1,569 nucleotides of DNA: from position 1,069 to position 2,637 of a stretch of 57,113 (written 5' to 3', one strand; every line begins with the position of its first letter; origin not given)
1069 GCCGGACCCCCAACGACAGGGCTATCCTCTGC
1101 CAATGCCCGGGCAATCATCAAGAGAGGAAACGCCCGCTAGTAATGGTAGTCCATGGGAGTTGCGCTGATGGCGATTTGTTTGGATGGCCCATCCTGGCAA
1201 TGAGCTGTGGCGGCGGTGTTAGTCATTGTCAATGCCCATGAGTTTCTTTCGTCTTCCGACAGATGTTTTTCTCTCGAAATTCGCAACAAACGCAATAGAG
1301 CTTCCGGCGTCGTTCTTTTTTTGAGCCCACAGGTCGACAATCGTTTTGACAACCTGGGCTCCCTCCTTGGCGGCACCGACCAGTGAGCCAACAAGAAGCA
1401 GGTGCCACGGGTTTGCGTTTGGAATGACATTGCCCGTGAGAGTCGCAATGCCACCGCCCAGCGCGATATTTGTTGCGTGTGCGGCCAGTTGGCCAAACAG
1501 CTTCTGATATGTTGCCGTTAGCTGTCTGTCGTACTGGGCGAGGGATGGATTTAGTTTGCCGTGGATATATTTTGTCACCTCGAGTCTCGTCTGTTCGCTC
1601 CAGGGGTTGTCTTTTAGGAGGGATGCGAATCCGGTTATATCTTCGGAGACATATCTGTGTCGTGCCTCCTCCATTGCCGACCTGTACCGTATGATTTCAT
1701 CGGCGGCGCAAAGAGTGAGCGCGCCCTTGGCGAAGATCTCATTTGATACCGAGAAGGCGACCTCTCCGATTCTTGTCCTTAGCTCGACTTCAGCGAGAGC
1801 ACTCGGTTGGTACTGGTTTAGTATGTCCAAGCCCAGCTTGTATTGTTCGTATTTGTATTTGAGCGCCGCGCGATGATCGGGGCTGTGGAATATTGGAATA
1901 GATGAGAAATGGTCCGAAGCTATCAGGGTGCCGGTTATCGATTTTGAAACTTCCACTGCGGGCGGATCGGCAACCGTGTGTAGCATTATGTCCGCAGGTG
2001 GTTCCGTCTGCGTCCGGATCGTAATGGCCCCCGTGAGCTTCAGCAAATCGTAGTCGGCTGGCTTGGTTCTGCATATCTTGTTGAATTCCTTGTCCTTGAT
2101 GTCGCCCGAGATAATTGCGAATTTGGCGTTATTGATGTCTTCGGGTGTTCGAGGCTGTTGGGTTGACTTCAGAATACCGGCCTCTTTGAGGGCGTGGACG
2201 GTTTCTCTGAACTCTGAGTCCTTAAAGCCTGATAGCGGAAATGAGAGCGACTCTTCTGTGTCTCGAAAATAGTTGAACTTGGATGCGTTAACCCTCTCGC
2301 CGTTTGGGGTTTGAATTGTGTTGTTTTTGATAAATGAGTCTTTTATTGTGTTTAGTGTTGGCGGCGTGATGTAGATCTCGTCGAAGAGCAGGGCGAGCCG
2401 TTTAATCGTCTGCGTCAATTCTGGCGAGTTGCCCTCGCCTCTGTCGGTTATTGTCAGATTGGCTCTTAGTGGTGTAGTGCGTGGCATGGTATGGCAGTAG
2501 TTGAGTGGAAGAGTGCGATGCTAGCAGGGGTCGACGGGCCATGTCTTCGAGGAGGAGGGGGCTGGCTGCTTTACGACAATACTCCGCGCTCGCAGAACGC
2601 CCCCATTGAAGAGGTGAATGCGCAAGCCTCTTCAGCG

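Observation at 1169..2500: Low-GC opposite-strand gene (422 aa) inserted between the portal and prohead protease genes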

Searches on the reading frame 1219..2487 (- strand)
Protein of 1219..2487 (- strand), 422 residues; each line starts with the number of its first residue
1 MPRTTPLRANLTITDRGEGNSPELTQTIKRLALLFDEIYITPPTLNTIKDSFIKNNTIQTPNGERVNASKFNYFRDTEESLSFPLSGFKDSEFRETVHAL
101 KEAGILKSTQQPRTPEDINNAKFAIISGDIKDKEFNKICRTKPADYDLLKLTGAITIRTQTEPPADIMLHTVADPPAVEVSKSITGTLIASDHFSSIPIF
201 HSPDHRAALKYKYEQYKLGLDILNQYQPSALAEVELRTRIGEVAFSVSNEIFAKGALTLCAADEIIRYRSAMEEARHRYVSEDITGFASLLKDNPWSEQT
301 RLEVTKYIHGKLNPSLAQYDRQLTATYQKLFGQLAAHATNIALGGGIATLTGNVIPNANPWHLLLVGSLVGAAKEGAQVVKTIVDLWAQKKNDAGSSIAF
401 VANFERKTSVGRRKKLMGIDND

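Call 5: search_protein_families(library=pfam, proteins=[window:1219-2487:-], max_evalue=0.1)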
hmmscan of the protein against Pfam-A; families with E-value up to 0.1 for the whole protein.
window:1219-2487:- (422 aa): 1 family
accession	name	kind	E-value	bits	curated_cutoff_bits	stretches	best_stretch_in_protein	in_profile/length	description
PF00204.31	DNA_gyraseB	-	0.06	13.3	27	0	85-136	64-115/173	DNA gyrase B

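Call 6: search_protein_families(library=padloc, proteins=[window:1219-2487:-], max_evalue=1)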
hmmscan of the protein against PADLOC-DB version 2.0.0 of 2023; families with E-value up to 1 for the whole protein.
window:1219-2487:- (422 aa): 0 families

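Call 7: search_protein_families(library=phrogs, proteins=[window:1219-2487:-], max_evalue=0.1)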
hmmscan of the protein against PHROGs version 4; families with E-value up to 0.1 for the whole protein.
window:1219-2487:- (422 aa): 0 families

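Call 8: find_homologous_proteins(query=window:1219-2487:-, max_evalue=0.001)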
Query window:1219-2487:- (422 aa): 6 proteins with E <= 0.001 among 8000 candidates.
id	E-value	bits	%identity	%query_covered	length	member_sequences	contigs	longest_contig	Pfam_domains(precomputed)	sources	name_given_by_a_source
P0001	3.2e-262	888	100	95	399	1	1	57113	-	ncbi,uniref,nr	ncbi:hypothetical protein [Corallococcus exiguus]|uniref:hypothetical protein n=1 Tax=Corallococcus 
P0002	9.2e-138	478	53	98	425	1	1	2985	-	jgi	jgi:hypothetical protein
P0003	4.0e-133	463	50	100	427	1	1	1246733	-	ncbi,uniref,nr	ncbi:hypothetical protein [Pyxidicoccus xibeiensis]|uniref:hypothetical protein n=1 Tax=Pyxidicoccus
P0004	5.5e-107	377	46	96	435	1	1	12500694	-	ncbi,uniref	ncbi:hypothetical protein [Sorangium sp. So ce854]|uniref:hypothetical protein n=1 Tax=Sorangium sp.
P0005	2.5e-55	207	34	90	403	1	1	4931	-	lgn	-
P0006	1.0e-49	188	34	69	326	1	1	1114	-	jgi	jgi:hypothetical protein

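Call 9: search_protein_families(library=ncbifam, proteins=[window:1219-2487:-], max_evalue=1)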
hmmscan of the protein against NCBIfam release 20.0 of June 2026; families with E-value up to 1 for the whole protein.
window:1219-2487:- (422 aa): 0 families

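Call 10: search_solved_structures(query=window:1219-2487:-, max_evalue=10)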
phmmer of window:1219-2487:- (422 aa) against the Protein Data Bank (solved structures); distinct sequences matched with E-value up to 10: 7.
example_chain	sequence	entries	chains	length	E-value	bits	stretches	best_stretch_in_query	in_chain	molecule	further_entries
9bbf_Z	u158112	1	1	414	0.22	14.1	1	50-95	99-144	ADP-ribosyltransferase enzymatic component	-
6x6r_A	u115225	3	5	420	0.22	14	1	50-95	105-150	ADP-ribosyltransferase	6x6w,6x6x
9mdj_Z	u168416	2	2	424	0.22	14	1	50-95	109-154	Cdta (Adp-ribosyltransferase enzymatic component)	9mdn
7vnj_H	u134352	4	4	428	0.23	14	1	50-95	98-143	ADP-ribosyltransferase enzymatic component | CdtA | ADP-ribosylating binary toxin enzymatic subunit CdtA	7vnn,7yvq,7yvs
6x41_A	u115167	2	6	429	0.23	14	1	50-95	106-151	CdtA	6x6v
2wn4_A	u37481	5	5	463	0.26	13.8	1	50-95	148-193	ADP-RIBOSYLTRANSFERASE ENZYMATIC COMPONENT | ADP-ribosylating binary toxin enzymatic subunit CdtA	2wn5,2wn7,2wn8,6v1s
2wn6_A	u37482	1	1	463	0.32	13.5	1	50-95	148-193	ADP-RIBOSYLTRANSFERASE ENZYMATIC COMPONENT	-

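Call 12: find_encoding_contigs(protein=P0003, flank=10000, max_places=3)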
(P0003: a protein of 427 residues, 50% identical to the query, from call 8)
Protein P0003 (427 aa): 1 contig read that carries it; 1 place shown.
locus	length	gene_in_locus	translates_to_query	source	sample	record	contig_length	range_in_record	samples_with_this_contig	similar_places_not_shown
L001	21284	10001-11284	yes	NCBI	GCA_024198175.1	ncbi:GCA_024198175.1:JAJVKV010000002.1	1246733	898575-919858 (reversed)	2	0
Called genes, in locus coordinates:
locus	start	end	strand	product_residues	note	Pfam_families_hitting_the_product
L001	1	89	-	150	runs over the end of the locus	PF00383:dCMP_cyt_deam_1, PF14437:MafB19-deam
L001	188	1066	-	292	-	PF13365:Trypsin_2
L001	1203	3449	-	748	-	PF08298:AAA_PrkA, PF06798:PrkA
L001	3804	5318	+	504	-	PF00012:HSP70, PF06723:MreB_Mbl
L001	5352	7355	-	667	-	PF00069:Pkinase, PF01636:APH (faint), PF07714:PK_Tyr_Ser-Thr, PF00072:Response_reg, PF00211:Guanylate_cyc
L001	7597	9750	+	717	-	PF03055:RPE65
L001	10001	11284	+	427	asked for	-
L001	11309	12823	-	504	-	PF03486:HI0933_like (faint), PF07992:Pyr_redox_2 (faint), PF00070:Pyr_redox (faint), PF00890:FAD_binding_2 (weak), PF01266:DAO, PF01593:Amino_oxidase, PF13450:NAD_binding_8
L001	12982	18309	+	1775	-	PF00069:Pkinase, PF07714:PK_Tyr_Ser-Thr, PF13191:AAA_16, PF13401:AAA_22 (faint), PF01590:GAF, PF13185:GAF_2, PF00512:HisKA (faint), PF02518:HATPase_c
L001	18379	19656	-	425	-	PF06689:zf-C4_ClpX, PF07724:AAA_2, PF13401:AAA_22 (faint), PF00004:AAA, PF07728:AAA_5 (weak), PF10431:ClpB_D2-small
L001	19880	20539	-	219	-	-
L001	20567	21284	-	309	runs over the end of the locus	-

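Call 13: find_encoding_contigs(protein=P0004, flank=10000, max_places=3)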
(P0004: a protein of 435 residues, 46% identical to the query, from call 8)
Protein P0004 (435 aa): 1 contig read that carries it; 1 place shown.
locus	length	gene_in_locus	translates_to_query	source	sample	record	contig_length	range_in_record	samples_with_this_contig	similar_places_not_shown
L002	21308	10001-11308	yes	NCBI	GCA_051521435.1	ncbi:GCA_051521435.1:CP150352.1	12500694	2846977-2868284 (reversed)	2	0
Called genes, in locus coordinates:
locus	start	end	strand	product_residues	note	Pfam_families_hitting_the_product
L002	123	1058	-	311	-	PF00413:Peptidase_M10 (weak)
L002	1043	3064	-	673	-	-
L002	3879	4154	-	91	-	-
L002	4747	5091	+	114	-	-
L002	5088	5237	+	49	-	-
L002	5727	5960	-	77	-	-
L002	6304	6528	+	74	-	PF18993:Rv0078B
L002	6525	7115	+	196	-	PF08843:AbiEii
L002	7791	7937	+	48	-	-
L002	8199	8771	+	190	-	PF08281:Sigma70_r4_2 (weak)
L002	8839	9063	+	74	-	PF18993:Rv0078B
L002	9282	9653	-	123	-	-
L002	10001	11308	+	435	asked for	-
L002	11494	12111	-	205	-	-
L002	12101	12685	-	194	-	-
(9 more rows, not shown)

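Call 15: find_encoding_contigs(protein=P0002, flank=10000, max_places=3)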
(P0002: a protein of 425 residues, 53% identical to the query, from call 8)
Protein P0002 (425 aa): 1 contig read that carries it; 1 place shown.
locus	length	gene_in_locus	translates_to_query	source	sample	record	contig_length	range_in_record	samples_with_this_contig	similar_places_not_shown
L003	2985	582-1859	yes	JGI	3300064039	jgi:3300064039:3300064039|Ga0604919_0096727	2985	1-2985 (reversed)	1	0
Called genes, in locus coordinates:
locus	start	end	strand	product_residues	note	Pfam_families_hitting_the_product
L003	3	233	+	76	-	?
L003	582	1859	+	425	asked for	-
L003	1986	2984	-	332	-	?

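Call 16: find_encoding_contigs(protein=P0005, flank=10000, max_places=3)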
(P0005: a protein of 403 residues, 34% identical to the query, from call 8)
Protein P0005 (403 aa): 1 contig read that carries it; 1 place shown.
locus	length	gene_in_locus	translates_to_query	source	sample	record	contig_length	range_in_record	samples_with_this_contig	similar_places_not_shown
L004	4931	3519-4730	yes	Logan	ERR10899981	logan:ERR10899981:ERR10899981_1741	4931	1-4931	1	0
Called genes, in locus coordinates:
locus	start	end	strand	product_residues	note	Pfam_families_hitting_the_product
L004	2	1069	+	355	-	?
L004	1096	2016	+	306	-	-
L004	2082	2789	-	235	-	-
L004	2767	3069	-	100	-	-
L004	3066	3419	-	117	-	-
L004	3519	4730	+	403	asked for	-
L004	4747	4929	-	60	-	?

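Call 30: predict_structure(alignment_id=A1)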
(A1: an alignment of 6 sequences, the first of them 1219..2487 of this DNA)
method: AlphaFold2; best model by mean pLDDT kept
length: 422 residues; sequences in the alignment: 6
mean_pLDDT: 41.3   pTM: 0.30
mean pLDDT of the five models: 41.3, 41.2, 38.7, 38.5, 36.4
residues with pLDDT >= 90: 0; 70-90: 7; 50-70: 74; < 50: 341
segments of 3 or more residues with pLDDT < 50: 1-7, 15-20, 41-84, 109-141, 145-257, 271-297, 303-305, 308-310, 327-376, 378-422
pLDDT, mean of each block of 10 residues (from residue 1): 41 47 58 55 35 34 36 29 50 71 58 36 35 46 43 27 30 34 34 28 37 39 35 33 33 44 57 40 37 41 48 50 49 40 35 39 40 43 46 39 38 43 35
secondary structure, 60 per line:
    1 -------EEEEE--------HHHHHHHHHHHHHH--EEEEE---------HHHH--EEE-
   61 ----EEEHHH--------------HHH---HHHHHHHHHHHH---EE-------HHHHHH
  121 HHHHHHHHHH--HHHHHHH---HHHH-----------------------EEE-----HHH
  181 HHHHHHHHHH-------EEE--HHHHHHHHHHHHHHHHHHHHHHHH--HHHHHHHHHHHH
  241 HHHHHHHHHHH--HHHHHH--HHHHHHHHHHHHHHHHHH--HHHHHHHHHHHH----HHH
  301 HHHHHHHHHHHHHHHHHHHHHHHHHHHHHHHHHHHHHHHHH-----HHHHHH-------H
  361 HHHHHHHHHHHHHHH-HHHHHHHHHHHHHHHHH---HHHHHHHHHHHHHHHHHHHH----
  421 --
elements in order: E8-12 H21-34 E37-41 H51-54 E57-59 E65-67 H91-102 H115-130 H133-139 H143-146 E170-172 H178-190 E198-200 H203-226 H229-251 H254-259 H262-279 H282-293 H298-341 H347-352 H360-375 H377-393 H397-416

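Call 31: search_protein_representatives(alignment_id=A1)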
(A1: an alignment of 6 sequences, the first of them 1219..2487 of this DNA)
Query: 6 sequences, 426 profile positions. Proteins with E-value up to 0.001 (for the whole library): 201; up to 1e-10: 112; up to 1e-30: 68. The best 150 are listed.
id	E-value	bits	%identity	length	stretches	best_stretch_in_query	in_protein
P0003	4.3e-213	724.1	-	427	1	1-426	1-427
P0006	6.9e-136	469.7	-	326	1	95-412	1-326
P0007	7.1e-120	416.9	-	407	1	14-411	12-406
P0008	1.5e-117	409.3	-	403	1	7-408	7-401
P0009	5.7e-117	407.4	-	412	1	21-411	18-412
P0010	2.8e-113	395.2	-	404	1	1-410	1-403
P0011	3.2e-111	388.4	-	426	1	5-413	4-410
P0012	4.8e-109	381.2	-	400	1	21-410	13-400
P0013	1.2e-103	363.5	-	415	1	2-410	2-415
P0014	5.7e-102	357.9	-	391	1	32-410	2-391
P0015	2.9e-100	352.3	-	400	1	21-409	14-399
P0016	4.5e-99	348.4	-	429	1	20-411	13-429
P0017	3.5e-98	345.5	-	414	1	1-413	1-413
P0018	1.5e-97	343.4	-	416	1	22-410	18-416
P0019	1.2e-96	340.3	-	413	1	19-411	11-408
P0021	6.9e-96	337.9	-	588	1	11-410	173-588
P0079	1.5e-20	89.6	-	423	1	27-409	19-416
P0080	1.7e-19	86.2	-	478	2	185-409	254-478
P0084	4.0e-17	78.4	-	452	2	176-412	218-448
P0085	4.4e-17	78.2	-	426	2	134-364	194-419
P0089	2.9e-15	72.3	-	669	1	175-420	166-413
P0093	9.6e-15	70.5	-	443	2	183-418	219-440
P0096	8.6e-14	67.4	-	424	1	191-407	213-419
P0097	1.2e-13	67.0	-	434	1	188-409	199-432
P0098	1.7e-13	66.4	-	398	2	210-412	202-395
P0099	3.6e-13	65.4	-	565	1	197-409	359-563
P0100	3.8e-13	65.3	-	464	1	134-412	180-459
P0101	6.8e-13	64.4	-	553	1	189-411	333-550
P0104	1.8e-12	63.1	-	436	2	187-414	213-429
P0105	2.5e-12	62.6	-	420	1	185-408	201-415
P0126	1.4e-09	53.5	-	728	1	179-409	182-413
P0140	4.7e-08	48.5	-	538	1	209-411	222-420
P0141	4.8e-08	48.5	-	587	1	250-408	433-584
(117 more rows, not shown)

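Call 34: search_solved_structures(query=A2, max_evalue=10)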
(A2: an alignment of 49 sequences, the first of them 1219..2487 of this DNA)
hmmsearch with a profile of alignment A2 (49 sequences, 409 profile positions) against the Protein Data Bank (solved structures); distinct sequences matched with E-value up to 10: 1.
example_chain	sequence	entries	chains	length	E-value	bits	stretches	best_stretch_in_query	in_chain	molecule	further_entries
3cax_A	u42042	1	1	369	0.88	11.5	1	222-261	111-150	Uncharacterized protein PF0695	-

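Call 35: search_protein_families(library=pfam, alignment_id=A2, max_evalue=0.01)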
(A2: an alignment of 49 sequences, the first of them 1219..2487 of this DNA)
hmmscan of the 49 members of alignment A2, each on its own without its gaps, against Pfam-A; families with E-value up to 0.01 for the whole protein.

A. member 1, window:1219-2487:- (422 aa): 0 families

B. families by the number of members that match (of 49 scanned): 4 families
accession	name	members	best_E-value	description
PF13441.11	Gly-zipper_YMGG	2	0.0013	YMGG-like Gly-zipper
PF05433.20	Rick_17kDa_Anti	1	0.001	Glycine zipper 2TM domain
PF11348.13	DUF3150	1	0.0026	Protein of unknown function (DUF3150)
PF21724.2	DUF6861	1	0.0064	Family of unknown function (DUF6861)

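Call 36: find_homologous_proteins(query=A2, max_evalue=0.001)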
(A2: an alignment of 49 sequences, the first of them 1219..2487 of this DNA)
Query A2 (49 sequences) (422 aa, profile of the alignment): 6 proteins with E <= 0.001 among 8000 candidates.
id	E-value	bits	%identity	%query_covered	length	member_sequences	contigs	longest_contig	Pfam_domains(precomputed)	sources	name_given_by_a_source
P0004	3.0e-144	499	46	96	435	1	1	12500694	-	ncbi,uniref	ncbi:hypothetical protein [Sorangium sp. So ce854]|uniref:hypothetical protein n=1 Tax=Sorangium sp.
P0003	2.7e-143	496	50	100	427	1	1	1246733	-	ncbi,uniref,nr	ncbi:hypothetical protein [Pyxidicoccus xibeiensis]|uniref:hypothetical protein n=1 Tax=Pyxidicoccus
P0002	2.8e-137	476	53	98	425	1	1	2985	-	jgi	jgi:hypothetical protein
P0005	2.4e-132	460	34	90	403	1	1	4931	-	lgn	-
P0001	1.2e-130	454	100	95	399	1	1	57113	-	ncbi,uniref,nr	ncbi:hypothetical protein [Corallococcus exiguus]|uniref:hypothetical protein n=1 Tax=Corallococcus 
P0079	3.9e-84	301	19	79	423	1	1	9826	-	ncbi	-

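Call 37: search_protein_families(library=padloc, alignment_id=A2, max_evalue=0.01)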
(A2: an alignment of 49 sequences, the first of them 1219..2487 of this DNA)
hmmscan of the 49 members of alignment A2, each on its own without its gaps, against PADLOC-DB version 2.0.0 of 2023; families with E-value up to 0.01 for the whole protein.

A. member 1, window:1219-2487:- (422 aa): 0 families

B. families by the number of members that match (of 49 scanned): 1 family
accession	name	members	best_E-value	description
PDLC03841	LeoBC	1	0.0017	-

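Call 38: list_cluster_members(proteins=[P0007, P0008, P0009, P0010, P0011, P0012, P0013, P0017, P0021, P0079])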
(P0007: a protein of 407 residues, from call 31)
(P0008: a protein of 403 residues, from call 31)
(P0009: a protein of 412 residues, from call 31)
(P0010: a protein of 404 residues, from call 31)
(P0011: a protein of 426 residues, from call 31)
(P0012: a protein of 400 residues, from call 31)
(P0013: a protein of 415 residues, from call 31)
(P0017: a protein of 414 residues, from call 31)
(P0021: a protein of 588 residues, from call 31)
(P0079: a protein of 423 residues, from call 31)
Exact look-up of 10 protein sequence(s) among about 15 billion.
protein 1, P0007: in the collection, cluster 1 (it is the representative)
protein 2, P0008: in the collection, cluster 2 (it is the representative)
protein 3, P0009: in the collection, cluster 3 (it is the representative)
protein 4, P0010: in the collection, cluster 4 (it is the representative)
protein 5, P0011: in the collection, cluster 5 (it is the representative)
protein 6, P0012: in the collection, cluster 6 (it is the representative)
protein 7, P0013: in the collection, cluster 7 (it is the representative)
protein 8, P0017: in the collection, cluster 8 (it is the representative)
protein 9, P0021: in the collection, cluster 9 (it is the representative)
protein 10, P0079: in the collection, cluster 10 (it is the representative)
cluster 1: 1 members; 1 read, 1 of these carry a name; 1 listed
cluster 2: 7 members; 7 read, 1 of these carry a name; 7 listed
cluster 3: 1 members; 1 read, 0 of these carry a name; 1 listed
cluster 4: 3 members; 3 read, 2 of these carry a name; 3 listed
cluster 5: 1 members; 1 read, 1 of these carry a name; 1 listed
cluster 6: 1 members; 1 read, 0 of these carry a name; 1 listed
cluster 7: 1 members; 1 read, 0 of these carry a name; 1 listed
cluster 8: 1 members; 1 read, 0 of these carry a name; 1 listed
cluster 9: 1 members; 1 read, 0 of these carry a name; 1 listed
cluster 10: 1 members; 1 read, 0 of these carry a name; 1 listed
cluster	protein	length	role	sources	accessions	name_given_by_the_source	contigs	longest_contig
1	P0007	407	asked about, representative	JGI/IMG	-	hypothetical protein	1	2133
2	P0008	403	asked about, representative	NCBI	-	-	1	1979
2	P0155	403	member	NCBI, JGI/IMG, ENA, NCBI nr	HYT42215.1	MAG TPA: hypothetical protein VEP90_07705 [Methylomirabilota bacterium] | hypothetical protein [Methylomirabilota bacterium]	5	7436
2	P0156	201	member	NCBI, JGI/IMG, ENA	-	-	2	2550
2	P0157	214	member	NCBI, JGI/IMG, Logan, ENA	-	-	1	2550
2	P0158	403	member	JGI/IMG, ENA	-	-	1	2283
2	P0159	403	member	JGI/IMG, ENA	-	-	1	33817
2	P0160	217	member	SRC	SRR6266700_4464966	-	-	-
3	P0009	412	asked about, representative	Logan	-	-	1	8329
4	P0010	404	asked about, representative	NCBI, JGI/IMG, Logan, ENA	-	hypothetical protein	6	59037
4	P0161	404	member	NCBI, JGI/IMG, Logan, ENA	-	hypothetical protein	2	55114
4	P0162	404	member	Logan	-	-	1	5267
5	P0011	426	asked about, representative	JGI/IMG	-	hypothetical protein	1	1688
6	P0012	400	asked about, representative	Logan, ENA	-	-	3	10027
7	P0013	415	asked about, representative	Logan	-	-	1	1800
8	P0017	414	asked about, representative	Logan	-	-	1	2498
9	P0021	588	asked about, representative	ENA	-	-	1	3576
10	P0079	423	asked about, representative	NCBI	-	-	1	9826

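Call 39: find_encoding_contigs(protein=P0007, flank=10000, max_places=3)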
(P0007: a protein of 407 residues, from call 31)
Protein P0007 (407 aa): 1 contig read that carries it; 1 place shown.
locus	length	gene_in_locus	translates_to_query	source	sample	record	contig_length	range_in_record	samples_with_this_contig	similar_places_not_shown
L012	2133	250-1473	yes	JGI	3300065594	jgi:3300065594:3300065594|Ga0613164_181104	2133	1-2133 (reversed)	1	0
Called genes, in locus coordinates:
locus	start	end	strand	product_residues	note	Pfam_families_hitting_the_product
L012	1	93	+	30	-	?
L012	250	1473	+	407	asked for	-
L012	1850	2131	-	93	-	PF00589:Phage_integrase (weak)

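Call 40: find_encoding_contigs(protein=P0010, flank=8000, max_places=3)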
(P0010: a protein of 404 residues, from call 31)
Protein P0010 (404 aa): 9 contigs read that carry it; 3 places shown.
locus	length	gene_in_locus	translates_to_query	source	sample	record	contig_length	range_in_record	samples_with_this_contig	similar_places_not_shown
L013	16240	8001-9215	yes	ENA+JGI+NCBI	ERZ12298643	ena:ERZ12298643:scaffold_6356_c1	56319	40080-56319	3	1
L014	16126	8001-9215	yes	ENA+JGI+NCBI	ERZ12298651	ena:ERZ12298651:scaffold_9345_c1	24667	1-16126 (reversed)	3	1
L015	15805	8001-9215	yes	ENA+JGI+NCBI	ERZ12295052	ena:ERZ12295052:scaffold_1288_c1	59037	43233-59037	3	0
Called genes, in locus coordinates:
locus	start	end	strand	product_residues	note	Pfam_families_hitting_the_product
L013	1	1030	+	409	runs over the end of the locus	PF01494:FAD_binding_3, PF01593:Amino_oxidase (faint), PF13450:NAD_binding_8 (weak), PF01494:FAD_binding_3 (weak)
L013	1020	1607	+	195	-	PF04264:YceI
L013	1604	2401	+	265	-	PF01569:PAP2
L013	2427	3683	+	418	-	PF00109:ketoacyl-synt, PF02801:Ketoacyl-synt_C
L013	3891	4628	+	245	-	PF13489:Methyltransf_23, PF13847:Methyltransf_31 (faint), PF08241:Methyltransf_11 (faint), PF08242:Methyltransf_12 (faint)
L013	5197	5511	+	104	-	-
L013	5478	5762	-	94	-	-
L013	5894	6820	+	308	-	PF00589:Phage_integrase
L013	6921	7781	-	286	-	-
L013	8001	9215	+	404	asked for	-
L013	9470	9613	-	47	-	-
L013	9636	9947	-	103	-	-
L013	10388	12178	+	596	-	-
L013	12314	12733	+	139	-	-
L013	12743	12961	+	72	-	PF12728:HTH_17 (weak)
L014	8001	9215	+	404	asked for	-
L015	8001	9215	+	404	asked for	-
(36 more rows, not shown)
